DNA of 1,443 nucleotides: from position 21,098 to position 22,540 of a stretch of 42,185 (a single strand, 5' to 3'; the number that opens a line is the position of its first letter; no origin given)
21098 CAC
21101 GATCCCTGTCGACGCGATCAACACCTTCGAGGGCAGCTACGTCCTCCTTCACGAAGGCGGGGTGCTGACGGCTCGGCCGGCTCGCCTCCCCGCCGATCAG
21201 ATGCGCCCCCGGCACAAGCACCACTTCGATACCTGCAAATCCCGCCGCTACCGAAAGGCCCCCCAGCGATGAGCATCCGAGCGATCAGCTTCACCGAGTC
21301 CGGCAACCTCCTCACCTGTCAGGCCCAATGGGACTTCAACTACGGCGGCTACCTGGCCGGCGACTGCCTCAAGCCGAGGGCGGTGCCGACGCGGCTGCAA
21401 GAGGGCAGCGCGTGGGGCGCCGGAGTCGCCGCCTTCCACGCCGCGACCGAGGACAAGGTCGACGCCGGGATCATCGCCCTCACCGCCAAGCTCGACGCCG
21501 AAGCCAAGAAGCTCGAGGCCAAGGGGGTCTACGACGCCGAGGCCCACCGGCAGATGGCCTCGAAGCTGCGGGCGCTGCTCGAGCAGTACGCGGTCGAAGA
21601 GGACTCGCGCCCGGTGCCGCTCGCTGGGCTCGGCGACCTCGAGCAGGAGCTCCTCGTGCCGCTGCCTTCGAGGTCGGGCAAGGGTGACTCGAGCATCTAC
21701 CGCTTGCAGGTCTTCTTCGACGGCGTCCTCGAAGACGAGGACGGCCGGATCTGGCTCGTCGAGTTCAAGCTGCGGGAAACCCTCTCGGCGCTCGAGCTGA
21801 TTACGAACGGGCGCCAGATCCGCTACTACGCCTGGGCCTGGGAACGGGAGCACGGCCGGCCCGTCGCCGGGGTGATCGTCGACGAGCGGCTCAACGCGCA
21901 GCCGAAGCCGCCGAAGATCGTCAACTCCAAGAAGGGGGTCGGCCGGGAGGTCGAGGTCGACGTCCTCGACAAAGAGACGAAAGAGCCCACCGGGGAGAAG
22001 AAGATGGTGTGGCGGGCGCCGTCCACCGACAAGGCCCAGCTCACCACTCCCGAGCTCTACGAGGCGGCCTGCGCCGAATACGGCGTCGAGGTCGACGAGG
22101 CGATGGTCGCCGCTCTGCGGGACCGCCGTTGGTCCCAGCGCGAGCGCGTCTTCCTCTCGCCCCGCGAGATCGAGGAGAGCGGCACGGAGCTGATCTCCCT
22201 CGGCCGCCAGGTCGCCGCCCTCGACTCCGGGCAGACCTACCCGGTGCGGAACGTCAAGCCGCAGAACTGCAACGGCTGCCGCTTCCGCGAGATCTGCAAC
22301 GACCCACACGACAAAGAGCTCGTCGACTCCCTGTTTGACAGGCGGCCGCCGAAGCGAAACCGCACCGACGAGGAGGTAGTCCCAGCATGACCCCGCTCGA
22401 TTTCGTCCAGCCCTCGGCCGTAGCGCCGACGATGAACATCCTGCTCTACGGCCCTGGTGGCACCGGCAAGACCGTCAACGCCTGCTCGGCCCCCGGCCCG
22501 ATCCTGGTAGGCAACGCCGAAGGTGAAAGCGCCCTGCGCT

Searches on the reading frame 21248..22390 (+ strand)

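Call 81: search_protein_families(library=pfam, proteins=[window:21248-22390:+], max_evalue=0.001)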
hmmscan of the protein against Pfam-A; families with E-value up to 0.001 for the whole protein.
window:21248-22390:+ (380 aa): 1 family
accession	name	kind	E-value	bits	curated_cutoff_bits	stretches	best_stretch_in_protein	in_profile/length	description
PF12705.13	PDDEXK_1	-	8.4e-12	46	22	1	13-351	2-247/247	PD-(D/E)XK nuclease superfamily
